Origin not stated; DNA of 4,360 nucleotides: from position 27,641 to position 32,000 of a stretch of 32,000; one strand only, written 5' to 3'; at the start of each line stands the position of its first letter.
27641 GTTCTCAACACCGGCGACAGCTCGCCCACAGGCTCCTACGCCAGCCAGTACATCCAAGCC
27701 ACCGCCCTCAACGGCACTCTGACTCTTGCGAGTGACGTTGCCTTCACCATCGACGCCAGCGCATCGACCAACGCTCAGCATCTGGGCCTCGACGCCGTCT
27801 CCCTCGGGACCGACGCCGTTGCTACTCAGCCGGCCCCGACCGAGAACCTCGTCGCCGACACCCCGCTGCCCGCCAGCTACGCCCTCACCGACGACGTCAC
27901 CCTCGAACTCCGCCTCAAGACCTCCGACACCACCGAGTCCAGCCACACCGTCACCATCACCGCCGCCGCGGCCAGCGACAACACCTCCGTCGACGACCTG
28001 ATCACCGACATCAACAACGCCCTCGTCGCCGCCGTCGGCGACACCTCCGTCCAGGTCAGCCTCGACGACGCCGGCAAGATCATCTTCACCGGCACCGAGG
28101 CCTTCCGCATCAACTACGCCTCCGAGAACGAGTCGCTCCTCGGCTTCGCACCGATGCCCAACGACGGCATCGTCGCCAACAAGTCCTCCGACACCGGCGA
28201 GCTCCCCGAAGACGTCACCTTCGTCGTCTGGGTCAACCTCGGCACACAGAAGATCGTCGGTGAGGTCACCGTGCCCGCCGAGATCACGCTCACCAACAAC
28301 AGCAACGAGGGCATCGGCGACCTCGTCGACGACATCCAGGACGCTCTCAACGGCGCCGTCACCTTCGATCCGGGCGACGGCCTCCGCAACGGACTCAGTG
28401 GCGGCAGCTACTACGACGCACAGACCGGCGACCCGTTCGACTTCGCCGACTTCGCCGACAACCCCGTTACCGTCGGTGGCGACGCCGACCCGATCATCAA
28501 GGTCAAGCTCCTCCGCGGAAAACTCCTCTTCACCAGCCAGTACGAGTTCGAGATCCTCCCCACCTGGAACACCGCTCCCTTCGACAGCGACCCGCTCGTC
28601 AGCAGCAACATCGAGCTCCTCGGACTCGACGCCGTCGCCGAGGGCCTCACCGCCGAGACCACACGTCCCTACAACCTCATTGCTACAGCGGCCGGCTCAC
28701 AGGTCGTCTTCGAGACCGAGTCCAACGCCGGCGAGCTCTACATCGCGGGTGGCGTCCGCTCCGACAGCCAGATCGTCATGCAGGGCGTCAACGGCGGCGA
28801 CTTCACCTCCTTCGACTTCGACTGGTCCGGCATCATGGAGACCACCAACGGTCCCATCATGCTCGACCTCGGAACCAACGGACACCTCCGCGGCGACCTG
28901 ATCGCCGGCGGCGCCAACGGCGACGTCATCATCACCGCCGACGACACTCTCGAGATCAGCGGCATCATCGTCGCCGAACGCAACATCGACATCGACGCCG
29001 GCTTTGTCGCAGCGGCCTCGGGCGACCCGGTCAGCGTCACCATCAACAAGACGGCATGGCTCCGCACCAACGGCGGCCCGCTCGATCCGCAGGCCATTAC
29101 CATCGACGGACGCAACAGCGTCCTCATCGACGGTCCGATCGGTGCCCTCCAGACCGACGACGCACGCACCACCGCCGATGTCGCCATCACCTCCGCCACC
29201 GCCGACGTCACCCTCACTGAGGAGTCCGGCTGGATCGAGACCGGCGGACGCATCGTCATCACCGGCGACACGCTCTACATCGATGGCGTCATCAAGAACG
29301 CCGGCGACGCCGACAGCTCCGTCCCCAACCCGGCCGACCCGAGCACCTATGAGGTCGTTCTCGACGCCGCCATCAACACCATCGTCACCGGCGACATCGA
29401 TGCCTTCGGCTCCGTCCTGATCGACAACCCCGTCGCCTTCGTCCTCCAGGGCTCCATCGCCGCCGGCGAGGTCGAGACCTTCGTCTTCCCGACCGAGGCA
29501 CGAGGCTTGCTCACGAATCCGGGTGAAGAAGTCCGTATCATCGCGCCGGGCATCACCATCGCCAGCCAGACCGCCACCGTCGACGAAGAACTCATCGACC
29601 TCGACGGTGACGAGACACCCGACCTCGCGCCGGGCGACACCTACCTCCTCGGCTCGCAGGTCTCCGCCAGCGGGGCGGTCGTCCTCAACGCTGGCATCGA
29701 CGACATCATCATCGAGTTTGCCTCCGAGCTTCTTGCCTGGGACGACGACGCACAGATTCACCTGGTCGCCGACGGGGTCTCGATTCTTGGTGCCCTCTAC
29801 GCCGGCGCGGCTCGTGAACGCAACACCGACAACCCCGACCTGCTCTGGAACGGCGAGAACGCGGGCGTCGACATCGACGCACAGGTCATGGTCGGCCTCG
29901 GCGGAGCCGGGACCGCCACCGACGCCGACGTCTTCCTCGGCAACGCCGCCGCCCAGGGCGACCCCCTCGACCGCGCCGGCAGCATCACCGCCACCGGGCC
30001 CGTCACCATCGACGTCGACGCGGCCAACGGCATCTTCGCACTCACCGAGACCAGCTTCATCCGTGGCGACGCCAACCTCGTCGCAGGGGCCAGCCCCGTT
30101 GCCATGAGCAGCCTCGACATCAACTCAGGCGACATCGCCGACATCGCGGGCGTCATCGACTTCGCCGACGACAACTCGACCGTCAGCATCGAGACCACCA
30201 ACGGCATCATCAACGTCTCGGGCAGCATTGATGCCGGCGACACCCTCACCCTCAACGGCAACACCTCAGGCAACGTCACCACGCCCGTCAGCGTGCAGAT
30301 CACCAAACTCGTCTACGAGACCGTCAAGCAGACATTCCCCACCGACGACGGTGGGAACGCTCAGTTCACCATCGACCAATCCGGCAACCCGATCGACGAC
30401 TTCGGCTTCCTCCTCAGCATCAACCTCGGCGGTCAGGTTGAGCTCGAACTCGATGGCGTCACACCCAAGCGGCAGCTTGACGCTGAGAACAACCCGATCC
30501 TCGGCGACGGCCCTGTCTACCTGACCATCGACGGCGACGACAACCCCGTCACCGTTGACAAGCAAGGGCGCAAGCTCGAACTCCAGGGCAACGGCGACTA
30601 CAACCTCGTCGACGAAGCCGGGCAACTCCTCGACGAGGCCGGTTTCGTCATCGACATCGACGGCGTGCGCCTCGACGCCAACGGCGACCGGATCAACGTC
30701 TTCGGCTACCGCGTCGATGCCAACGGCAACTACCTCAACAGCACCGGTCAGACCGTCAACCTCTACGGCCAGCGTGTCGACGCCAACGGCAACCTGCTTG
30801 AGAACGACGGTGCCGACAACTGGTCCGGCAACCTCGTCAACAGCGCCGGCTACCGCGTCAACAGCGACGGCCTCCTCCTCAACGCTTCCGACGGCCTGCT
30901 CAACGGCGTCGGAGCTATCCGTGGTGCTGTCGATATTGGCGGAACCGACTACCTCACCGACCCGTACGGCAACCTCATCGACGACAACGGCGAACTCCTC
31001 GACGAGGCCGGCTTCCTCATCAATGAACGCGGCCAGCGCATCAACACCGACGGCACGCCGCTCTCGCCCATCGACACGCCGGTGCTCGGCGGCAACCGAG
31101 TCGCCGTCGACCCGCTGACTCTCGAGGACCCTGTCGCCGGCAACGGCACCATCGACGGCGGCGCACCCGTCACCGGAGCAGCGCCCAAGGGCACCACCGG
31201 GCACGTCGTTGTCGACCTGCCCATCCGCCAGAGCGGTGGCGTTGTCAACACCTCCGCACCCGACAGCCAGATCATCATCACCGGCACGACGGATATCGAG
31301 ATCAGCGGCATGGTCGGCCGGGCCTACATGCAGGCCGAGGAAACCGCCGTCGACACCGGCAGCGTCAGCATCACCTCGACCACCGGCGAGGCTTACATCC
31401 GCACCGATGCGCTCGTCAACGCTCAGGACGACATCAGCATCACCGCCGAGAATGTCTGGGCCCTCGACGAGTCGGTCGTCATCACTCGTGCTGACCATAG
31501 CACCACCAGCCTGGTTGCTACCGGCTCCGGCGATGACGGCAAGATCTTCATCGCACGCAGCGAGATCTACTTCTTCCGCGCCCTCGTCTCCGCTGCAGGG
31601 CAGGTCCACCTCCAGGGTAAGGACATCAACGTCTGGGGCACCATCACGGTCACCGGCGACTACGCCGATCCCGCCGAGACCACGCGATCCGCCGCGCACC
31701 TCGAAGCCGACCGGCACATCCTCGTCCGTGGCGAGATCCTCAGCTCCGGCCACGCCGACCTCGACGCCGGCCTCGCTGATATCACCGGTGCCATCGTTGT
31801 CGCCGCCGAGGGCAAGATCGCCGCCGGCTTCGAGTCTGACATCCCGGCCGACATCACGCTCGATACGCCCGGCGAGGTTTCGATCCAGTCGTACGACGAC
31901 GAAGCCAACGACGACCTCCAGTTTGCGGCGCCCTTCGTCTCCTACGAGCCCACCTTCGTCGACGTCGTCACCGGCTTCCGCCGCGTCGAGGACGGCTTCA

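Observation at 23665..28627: Twelve tandem copies of an unrecognised ~110-160 aa domain ending in '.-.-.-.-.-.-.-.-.'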

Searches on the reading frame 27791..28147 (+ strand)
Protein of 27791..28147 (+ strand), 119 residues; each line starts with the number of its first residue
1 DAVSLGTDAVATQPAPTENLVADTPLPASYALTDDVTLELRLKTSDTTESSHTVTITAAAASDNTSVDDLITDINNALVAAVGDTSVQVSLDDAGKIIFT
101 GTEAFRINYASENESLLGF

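Call 27: search_protein_families(library=pfam, alignment_id=A2, max_evalue=1)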
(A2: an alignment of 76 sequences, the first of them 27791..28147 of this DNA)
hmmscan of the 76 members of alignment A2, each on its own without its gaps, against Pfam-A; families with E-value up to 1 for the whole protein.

A. member 1, window:27791-28147:+ (119 aa): 2 families
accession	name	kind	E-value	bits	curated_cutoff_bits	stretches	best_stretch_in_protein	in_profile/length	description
PF22091.2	DUF6941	-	0.049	14.4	27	1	35-94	52-115/125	Family of unknown function (DUF6941)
PF07196.18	Flagellin_IN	-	0.46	11.1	22.7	1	44-102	6-54/55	Flagellin hook IN motif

B. families by the number of members that match (of 76 scanned): 59 families (the first 25 are shown)
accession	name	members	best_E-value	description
PF07196.18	Flagellin_IN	8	0.0015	Flagellin hook IN motif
PF11367.14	Tail_completion_gp17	3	0.022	Tail completion protein gp17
PF19254.5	DUF5901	2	0.013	Family of unknown function (DUF5901)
PF05345.18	He_PIG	2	0.027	Putative Ig domain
PF25551.1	DUF7929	1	0.0033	Domain of unknown function (DUF7929)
PF24911.1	YfjL_C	1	0.0038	YfjL-like C-terminal domain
PF17963.7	Big_9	1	0.0054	Bacterial Ig domain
PF19726.4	DUF6218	1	0.0055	Family of unknown function (DUF6218)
PF03886.18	ABC_trans_aux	1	0.0087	ABC-type transport auxiliary lipoprotein component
PF20765.3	Phage_tail_terminator_8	1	0.027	Phage tail terminator protein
PF16146.10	DUF4854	1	0.029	Domain of unknown function (DUF4854)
PF06448.16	DUF1081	1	0.03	Domain of Unknown Function (DUF1081)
PF19183.5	DUF5865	1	0.032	Family of unknown function (DUF5865)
PF14848.11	HU-DNA_bdg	1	0.033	DNA-binding domain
PF16729.10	DUF5067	1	0.035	Domain of unknown function (DUF5067)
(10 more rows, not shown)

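Call 28: search_solved_structures(query=A2, max_evalue=10, show_alignments=4)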
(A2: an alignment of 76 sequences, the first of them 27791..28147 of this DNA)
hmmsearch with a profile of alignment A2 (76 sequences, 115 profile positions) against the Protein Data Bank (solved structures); distinct sequences matched with E-value up to 10: 11.
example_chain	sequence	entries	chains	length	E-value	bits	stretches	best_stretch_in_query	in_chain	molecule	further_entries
1bpr_A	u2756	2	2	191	0.1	15.8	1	28-94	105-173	DNAK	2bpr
6m6u_A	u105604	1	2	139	0.23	14.6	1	46-80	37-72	Toxin-antitoxin system antitoxin MntA family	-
7sf6_A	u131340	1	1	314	0.26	14.5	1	35-100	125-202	Ferric-anguibactin-binding protein FatB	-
9ljk_A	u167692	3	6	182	0.27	14.4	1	52-100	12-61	Flagellar motor protein MotS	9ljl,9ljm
1ix5_A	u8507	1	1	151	0.44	13.8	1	9-95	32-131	FKBP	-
5yep_A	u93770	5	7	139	0.47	13.7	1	46-80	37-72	Toxin-antitoxin system antidote Mnt family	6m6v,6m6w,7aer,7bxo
3dm5_A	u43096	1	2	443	0.85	12.8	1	52-84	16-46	Signal recognition 54 kDa protein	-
8sgn_G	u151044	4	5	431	1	12.6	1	27-62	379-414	Envelope glycoprotein gp350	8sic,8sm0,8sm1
5fhy_A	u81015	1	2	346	1.4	12.1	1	36-99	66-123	B-type flagellar hook-associated protein 2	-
1ffy_A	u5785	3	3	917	1.7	11.9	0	62-102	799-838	ISOLEUCYL-TRNA SYNTHETASE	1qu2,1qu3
8cxj_D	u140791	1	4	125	2.3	11.4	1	18-47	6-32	Surface protein R28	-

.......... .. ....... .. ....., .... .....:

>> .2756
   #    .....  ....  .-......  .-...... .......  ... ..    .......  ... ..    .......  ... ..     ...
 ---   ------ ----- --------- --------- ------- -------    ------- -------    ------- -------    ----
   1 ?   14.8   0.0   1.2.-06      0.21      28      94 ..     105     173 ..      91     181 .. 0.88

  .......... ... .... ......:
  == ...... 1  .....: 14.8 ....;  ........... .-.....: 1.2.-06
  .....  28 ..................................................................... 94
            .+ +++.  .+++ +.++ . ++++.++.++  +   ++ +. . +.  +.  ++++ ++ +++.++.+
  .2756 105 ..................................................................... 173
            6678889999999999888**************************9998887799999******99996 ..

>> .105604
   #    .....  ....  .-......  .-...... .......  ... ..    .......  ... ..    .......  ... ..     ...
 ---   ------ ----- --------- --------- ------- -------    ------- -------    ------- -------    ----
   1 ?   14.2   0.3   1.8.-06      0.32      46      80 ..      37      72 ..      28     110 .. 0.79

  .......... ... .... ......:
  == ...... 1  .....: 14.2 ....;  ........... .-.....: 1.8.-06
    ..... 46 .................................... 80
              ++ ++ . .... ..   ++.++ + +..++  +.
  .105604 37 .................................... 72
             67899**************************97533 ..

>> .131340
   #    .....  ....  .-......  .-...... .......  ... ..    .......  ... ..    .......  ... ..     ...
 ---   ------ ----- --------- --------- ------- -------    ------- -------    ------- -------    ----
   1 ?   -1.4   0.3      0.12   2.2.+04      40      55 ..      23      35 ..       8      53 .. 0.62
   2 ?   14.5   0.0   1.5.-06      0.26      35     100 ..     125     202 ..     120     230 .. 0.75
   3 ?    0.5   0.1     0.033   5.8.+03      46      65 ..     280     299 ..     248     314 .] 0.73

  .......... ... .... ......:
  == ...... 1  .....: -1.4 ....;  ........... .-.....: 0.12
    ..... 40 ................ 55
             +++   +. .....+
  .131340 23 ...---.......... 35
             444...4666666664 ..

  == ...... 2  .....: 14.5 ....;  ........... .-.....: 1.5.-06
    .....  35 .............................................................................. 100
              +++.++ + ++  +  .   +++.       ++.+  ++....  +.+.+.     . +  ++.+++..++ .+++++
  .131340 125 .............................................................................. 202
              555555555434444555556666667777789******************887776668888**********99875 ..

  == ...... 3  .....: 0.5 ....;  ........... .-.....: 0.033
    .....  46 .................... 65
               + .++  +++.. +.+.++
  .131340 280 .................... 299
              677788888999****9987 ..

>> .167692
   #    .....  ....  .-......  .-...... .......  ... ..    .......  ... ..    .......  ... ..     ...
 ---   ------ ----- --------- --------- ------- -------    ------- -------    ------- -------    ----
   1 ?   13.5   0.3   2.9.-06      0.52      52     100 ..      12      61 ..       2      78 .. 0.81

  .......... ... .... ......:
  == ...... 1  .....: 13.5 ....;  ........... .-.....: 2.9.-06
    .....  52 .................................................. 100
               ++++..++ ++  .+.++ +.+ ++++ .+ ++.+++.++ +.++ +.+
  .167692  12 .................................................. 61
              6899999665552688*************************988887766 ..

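Call 62: predict_structure(alignment_id=A2)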
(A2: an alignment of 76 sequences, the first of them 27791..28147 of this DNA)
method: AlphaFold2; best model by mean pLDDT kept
length: 119 residues; sequences in the alignment: 76
mean_pLDDT: 94.7   pTM: 0.81
mean pLDDT of the five models: 94.7, 94.5, 94.1, 93.9, 93.0
residues with pLDDT >= 90: 100; 70-90: 19; 50-70: 0; < 50: 0
segments of 3 or more residues with pLDDT < 50: none
pLDDT, mean of each block of 10 residues (from residue 1): 82 91 95 98 93 98 97 98 96 97 95 97
secondary structure, 60 per line:
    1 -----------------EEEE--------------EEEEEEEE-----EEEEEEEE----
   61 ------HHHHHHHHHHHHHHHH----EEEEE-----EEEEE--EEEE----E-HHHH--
elements in order: E18-21 E36-43 E49-56 H67-82 E87-91 E97-101 E104-107 H114-117

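Call 64: fold_search(model_id=the predicted structure, library=pdb)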
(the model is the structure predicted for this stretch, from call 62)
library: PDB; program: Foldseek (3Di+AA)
matches with E <= 10: 522; with E <= 0.001: 0
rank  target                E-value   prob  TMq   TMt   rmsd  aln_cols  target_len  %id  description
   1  9n8g_C                5.3e-03  1.00  0.56  0.20   3.1       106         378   19  In situ sheathed FlaA flagellar filament of Vibrio cholerae (released 2025-09-24)
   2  9n8a_A1               1.3e-02  1.00  0.48  0.17   3.7       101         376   19  In situ structure of the sheathed FlaD flagellar filament in Vibrio cholerae (released 2025-09-24)
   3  9n8h_A                2.6e-02  1.00  0.49  0.18   4.1       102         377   18  In situ sheathed flagellar filament of Vibrio cholerae resolved with helical reconstruction. (released 2025-09-24)
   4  9p7r_A1               6.2e-02  0.99  0.49  0.18   4.6        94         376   18  In situ structure of the sheathed FlaB flagellar filament in Vibrio cholerae (released 2025-09-24)
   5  4nx9                  7.0e-02  0.84  0.37  0.20   5.4       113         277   10  Crystal structure of Pseudomonas aeruginosa flagellin FliC (released 2014-01-29)
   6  9m6h_A                8.8e-02  0.98  0.55  0.18   4.2       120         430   14  structure of FliD-FliC at a 10:10 stoichiometry (released 2025-07-16)
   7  9m6i_A                2.1e-01  0.94  0.54  0.20   3.7       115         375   14  structure of the FliD cap (released 2025-12-03)
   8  7t6x_C                2.5e-01  0.38  0.31  0.27   7.8       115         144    8  Cryo-EM structure of full-length hepatitis C virus E1E2 glycoprotein in complex with AR4A, AT12009, and IGH505 Fabs (released 2022-11-02)
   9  9atl_A                2.5e-01  0.33  0.30  0.13   7.4       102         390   16  Cryo-EM of Stenotrophomonas maltophilia flagellum (released 2024-11-13)
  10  6k7o_B                3.3e-01  0.41  0.34  0.22   8.5       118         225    8  Complex structure of LILRB4 and h128-3 antibody (released 2019-07-03)
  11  3tje_H                3.3e-01  0.16  0.25  0.16  10.5       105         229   10  Crystal structure of Fas receptor extracellular domain in complex with Fab E09 (released 2012-05-09)
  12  4ue0_A                3.7e-01  0.21  0.20  0.20   7.4        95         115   13  Structure of the bovine atadenovirus type 4 fibre head protein (released 2015-06-03)
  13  6mqe_A                4.1e-01  0.28  0.28  0.18   6.8        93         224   12  Vaccine-elicited NHP FP-targeting HIV neutralizing antibody DFPH-a.15 in complex with HIV fusion peptide (residue 512- (released 2019-07-31)
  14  1nez_H                4.1e-01  0.09  0.23  0.23  14.9       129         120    9  The Crystal Structure of a TL/CD8aa Complex at 2.1A resolution:Implications for Memory T cell Generation, Co-receptor  (released 2003-04-08)
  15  5jhd_I                4.4e-01  0.20  0.28  0.19   7.5       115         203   11  Crystal structure of LS10-TCR/M1-HLA-A*02 complex (released 2017-03-01)
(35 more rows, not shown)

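Call 86: find_homologous_proteins(query=A2, max_evalue=0.00001)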
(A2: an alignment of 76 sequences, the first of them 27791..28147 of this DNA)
Query A2 (76 sequences): 5541 candidates shared short words with the query, none scored E <= 0.00001.

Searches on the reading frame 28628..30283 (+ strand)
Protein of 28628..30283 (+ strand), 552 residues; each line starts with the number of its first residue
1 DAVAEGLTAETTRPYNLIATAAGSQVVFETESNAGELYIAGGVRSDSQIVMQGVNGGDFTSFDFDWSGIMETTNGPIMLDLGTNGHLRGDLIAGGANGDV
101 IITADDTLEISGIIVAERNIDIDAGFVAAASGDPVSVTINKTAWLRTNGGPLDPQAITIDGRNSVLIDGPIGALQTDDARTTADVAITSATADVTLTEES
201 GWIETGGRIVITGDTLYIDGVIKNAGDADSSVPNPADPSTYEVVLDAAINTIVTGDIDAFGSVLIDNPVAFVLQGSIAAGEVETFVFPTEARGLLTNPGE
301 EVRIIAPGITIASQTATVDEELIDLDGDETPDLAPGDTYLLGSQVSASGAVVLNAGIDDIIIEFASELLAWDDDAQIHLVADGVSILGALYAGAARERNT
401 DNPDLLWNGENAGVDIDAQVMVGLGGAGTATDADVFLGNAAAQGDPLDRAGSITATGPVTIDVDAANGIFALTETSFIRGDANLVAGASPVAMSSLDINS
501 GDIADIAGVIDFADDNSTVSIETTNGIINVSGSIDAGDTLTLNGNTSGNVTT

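Call 83: search_solved_structures(query=window:28628-30283:+, max_evalue=1)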
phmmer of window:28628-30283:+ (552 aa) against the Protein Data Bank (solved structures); distinct sequences matched with E-value up to 1: 0.

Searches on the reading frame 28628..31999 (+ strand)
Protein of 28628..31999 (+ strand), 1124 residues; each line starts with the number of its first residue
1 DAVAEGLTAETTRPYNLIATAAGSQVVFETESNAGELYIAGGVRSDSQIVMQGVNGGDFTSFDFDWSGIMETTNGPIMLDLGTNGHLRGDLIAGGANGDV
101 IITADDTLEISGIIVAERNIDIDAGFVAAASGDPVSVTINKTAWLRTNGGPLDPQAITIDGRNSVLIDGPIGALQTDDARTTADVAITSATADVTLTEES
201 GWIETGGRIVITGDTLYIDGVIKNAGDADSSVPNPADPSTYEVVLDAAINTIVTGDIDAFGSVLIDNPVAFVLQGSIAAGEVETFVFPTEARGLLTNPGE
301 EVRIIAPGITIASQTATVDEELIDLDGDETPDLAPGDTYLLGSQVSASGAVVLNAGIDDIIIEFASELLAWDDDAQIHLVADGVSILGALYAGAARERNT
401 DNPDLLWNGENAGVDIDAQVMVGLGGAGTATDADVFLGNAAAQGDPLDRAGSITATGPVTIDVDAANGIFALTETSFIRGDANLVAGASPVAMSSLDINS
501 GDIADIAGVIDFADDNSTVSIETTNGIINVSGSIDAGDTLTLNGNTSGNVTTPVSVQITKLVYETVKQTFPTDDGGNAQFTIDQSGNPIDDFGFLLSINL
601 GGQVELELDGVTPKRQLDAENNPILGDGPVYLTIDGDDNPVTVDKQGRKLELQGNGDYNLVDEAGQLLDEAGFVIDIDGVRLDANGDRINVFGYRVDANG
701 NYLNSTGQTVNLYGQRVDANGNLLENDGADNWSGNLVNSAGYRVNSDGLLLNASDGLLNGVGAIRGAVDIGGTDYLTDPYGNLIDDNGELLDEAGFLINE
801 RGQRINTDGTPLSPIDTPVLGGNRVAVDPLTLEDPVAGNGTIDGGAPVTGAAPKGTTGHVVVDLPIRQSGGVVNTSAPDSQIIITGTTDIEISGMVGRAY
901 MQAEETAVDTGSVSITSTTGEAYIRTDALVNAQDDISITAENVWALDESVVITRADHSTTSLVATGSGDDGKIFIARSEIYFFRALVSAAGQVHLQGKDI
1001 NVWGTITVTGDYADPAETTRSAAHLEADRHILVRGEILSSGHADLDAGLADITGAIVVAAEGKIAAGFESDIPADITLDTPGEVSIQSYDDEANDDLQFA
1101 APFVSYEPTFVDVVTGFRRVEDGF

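Call 5: search_protein_families(library=pfam, proteins=[window:28628-31999:+], max_evalue=1)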
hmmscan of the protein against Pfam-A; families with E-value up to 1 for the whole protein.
window:28628-31999:+ (1124 aa): 1 family
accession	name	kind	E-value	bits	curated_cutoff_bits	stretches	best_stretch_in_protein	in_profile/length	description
PF12396.14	DUF3659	-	0.0029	17.9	24.8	1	666-710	6-52/61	Protein of unknown function (DUF3659)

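Call 6: search_protein_families(library=ncbifam, proteins=[window:28628-31999:+], max_evalue=1)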
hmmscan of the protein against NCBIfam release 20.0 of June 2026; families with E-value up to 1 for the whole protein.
window:28628-31999:+ (1124 aa): 0 families
